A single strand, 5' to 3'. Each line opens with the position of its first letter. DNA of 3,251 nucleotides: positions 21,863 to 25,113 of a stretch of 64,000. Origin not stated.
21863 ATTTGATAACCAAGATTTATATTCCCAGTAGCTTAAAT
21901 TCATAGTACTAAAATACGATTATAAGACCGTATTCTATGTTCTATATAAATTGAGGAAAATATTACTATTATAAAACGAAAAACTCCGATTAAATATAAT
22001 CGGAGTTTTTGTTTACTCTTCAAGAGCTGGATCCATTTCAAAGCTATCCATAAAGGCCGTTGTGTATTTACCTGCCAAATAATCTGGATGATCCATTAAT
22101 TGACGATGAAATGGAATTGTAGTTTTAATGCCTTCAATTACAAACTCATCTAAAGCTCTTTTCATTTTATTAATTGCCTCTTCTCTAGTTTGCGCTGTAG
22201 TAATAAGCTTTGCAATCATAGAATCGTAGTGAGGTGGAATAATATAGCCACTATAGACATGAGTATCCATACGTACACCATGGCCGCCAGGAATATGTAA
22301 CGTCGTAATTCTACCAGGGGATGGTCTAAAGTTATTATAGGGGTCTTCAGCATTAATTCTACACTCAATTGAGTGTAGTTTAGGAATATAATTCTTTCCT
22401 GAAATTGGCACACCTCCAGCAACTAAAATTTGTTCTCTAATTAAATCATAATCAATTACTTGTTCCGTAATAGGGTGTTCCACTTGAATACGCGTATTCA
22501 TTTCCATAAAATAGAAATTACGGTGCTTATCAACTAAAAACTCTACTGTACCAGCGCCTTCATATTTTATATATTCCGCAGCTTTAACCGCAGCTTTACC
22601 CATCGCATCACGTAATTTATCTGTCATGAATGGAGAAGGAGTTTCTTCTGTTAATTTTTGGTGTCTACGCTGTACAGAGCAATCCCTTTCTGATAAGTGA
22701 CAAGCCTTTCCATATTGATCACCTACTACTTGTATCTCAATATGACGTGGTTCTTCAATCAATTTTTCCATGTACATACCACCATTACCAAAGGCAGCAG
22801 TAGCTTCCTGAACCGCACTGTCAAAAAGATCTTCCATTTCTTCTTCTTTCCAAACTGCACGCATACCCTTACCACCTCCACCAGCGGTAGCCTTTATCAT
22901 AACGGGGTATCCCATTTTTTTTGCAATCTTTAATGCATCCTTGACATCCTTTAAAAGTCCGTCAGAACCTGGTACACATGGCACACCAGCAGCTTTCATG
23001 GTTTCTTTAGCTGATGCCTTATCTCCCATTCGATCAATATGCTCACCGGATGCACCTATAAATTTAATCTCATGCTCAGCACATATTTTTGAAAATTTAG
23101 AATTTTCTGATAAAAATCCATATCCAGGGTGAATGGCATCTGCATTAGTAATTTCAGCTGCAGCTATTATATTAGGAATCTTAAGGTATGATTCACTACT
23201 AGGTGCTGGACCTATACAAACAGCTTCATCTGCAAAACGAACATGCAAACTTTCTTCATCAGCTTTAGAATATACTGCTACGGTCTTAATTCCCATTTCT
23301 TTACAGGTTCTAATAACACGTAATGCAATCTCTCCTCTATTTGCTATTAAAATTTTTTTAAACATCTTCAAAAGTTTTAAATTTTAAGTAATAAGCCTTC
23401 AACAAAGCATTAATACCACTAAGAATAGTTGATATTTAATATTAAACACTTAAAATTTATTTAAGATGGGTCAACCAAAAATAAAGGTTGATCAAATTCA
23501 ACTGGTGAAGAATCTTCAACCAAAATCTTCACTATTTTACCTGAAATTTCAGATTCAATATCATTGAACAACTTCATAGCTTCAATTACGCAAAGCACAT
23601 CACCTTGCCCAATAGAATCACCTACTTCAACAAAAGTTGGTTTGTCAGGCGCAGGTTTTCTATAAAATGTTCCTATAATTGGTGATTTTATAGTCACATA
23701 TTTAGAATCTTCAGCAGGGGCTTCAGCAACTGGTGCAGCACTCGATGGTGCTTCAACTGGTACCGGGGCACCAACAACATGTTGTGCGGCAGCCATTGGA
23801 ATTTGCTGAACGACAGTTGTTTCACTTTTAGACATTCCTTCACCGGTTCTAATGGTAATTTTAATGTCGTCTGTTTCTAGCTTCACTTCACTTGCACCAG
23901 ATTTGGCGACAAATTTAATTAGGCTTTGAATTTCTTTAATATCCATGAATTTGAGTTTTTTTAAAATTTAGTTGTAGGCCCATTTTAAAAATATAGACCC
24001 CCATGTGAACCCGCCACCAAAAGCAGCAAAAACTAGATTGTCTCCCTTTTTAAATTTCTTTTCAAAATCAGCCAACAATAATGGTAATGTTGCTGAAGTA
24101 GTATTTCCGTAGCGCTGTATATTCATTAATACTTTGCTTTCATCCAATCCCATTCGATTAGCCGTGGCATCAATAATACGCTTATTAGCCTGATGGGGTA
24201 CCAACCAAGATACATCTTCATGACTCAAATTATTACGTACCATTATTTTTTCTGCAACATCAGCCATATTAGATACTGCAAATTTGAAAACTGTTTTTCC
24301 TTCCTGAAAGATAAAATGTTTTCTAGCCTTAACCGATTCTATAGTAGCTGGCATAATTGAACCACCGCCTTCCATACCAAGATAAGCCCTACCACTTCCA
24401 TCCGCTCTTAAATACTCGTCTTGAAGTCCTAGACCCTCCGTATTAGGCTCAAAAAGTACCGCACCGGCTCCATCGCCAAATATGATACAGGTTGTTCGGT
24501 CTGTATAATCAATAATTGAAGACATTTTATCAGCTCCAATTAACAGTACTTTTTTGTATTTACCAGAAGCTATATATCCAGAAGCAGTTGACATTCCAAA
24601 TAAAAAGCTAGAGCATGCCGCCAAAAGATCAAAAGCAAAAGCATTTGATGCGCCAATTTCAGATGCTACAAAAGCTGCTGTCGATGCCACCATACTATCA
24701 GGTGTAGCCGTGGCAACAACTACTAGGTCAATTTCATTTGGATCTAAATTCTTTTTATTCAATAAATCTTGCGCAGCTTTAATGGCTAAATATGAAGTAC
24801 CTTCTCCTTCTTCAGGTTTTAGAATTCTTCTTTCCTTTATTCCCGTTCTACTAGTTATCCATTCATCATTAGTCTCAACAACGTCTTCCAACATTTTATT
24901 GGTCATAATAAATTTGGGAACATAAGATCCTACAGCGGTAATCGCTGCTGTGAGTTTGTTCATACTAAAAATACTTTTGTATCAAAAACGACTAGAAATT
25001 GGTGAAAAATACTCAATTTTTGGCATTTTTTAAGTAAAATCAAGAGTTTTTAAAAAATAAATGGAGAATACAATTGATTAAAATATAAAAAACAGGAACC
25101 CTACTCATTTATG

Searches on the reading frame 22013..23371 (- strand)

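Call 5: search_protein_families(library=pfam, proteins=[window:22013-23371:-])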
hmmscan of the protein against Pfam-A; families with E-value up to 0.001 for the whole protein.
window:22013-23371:- (452 aa): 6 families
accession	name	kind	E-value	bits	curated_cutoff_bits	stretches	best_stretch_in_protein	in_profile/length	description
PF02786.22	CPSase_L_D2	-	1.8e-75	253.5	19.8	1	117-323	1-208/211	Carbamoyl-phosphate synthase L chain, ATP binding domain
PF00289.28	Biotin_carb_N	-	1.5e-46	157.8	25.5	1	3-112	1-110/110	Biotin carboxylase, N-terminal domain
PF02785.25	Biotin_carb_C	-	2.7e-44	150.1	32.4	1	336-442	1-107/108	Biotin carboxylase C-terminal domain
PF07478.18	Dala_Dala_lig_C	-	6.9e-11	42.5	24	1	146-293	28-174/204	D-ala D-ala ligase C-terminus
PF02222.28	ATP-grasp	-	9.6e-08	32.3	27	1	141-294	17-162/179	ATP-grasp domain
PF08443.16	RimK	-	0.00057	20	21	0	139-303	23-175/188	RimK-like ATP-grasp domain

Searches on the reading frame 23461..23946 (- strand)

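Call 5: search_protein_families(library=pfam, proteins=[window:23461-23946:-])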
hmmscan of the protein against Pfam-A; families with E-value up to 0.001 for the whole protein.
window:23461-23946:- (161 aa): 2 families
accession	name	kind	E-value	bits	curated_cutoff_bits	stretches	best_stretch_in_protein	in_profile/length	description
PF00364.28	Biotin_lipoyl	-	3.3e-20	72.1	22.1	1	85-156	2-71/73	Biotin-requiring enzyme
PF13533.13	Biotin_lipoyl_2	-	0.00055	20.2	29.8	0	130-156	3-29/32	Biotin-lipoyl like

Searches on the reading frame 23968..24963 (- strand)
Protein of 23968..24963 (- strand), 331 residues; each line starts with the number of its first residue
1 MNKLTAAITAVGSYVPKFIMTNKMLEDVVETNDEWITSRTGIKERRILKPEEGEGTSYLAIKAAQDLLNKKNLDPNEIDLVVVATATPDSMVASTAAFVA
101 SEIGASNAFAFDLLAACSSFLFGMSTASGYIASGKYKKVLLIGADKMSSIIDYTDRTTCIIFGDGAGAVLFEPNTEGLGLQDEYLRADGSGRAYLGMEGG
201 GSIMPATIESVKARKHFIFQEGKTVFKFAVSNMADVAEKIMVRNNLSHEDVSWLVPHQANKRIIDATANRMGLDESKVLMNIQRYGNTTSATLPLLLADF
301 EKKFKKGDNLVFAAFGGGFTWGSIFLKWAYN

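Call 5: search_protein_families(library=pfam, proteins=[window:23968-24963:-])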
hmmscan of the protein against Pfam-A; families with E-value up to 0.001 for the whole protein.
window:23968-24963:- (331 aa): 3 families
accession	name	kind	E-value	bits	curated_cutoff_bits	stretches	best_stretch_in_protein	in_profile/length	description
PF08541.16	ACP_syn_III_C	-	1.8e-32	111.8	26.6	1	243-328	3-90/90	3-Oxoacyl-[acyl-carrier-protein (ACP)] synthase III C terminal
PF08545.16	ACP_syn_III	-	8.1e-29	99.8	24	1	111-189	1-80/80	3-Oxoacyl-[acyl-carrier-protein (ACP)] synthase III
PF00108.29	Thiolase_N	-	1.6e-07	31.4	26.4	1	56-151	23-119/260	Thiolase, N-terminal domain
